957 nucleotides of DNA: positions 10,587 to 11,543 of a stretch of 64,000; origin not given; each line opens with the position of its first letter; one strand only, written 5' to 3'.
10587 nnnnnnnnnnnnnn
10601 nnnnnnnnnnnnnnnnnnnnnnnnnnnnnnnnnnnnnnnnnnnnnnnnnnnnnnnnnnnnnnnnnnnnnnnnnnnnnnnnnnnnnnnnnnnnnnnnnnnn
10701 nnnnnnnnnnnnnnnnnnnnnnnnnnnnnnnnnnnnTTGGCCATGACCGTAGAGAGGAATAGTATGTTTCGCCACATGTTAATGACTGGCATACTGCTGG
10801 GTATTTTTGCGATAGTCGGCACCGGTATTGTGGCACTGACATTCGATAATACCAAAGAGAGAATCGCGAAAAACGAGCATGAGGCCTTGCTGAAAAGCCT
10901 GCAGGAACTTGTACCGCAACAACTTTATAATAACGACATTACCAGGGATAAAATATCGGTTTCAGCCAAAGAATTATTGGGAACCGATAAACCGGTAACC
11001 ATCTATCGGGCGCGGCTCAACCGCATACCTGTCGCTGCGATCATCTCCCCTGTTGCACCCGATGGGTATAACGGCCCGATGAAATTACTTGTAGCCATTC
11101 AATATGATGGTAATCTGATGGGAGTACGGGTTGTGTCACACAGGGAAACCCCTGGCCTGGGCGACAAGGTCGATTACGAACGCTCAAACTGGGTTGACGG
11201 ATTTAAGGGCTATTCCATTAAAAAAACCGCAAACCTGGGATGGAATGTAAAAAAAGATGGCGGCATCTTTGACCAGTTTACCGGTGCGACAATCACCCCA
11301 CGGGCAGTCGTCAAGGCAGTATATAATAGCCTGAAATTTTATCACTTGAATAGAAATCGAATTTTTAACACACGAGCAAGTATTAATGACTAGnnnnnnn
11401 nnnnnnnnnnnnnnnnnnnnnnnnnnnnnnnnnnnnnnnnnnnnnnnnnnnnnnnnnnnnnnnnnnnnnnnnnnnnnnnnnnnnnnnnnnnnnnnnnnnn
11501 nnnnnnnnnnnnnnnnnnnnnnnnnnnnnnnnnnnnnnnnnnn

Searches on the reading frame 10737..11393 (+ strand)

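Call 71: search_protein_families(library=pfam, proteins=[window:10737-11393:+], max_evalue=0.0001)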
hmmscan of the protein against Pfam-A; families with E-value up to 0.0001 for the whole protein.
window:10737-11393:+ (218 aa): 1 family
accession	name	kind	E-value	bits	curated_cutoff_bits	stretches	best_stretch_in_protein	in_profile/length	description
PF04205.19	FMN_bind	-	5.9e-19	68.9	22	1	110-200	1-77/77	FMN-binding domain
